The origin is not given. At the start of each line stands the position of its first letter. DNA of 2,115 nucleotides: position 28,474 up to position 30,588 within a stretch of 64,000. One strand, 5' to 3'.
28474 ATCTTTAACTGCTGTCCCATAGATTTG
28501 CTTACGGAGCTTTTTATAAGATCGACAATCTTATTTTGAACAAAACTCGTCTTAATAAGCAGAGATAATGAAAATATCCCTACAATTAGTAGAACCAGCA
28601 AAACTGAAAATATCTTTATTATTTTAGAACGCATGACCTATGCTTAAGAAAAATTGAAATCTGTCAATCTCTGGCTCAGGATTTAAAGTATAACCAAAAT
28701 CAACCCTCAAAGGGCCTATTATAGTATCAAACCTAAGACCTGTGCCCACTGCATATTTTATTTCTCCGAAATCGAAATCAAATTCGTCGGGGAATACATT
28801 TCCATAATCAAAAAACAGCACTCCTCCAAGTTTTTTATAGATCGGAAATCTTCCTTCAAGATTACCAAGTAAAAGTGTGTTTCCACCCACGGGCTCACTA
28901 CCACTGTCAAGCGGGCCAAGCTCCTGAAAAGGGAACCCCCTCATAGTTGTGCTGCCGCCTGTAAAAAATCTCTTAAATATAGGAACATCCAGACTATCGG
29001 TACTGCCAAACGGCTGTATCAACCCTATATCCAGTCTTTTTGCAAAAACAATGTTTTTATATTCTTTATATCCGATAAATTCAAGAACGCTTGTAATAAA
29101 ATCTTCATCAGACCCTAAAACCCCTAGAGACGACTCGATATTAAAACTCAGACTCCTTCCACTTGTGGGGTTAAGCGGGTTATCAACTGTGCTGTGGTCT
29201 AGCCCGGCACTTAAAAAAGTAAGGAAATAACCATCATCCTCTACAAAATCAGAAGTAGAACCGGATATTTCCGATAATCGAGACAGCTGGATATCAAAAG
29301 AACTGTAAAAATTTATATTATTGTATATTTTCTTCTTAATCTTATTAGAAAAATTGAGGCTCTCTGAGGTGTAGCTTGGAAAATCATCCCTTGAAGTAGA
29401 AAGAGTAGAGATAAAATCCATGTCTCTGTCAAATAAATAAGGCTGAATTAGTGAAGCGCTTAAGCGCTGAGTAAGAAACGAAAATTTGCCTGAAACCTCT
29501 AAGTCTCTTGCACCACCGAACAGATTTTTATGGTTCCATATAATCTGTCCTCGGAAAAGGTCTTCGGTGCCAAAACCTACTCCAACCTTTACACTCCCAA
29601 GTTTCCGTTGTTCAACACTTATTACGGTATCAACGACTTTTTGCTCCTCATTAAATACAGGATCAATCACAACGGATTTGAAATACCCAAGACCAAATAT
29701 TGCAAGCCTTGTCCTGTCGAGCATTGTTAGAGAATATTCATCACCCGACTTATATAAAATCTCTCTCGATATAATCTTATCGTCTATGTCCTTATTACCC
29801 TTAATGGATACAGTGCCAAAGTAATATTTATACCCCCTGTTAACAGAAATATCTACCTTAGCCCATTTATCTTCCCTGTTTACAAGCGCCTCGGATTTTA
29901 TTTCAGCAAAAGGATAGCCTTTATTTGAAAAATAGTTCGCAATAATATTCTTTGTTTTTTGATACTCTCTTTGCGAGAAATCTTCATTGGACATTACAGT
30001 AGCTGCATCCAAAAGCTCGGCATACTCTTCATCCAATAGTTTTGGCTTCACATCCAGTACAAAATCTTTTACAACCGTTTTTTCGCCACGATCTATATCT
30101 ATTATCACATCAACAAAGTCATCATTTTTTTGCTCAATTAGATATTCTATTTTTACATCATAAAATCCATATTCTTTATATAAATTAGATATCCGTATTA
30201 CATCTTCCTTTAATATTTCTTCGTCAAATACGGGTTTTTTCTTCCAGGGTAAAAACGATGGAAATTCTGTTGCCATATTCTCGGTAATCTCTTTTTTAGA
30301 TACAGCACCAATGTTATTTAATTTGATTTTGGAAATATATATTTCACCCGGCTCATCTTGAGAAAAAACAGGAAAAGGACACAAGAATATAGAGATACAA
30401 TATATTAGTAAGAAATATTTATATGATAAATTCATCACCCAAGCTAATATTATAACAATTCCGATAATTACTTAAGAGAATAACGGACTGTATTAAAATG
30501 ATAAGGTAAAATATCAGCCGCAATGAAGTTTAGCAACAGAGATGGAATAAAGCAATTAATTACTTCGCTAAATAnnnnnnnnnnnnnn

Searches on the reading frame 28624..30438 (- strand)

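Call 13: search_protein_families(library=pfam, proteins=[window:28624-30438:-], max_evalue=0.00001)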
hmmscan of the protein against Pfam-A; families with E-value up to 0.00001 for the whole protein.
window:28624-30438:- (604 aa): 2 families
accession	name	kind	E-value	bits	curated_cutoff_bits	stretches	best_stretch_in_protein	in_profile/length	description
PF01103.29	Omp85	-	4.3e-47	161.7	24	1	305-599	1-322/325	Omp85 superfamily domain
PF07244.20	POTRA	-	1.7e-20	74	21.3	2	205-277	1-78/79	Surface antigen variable number repeat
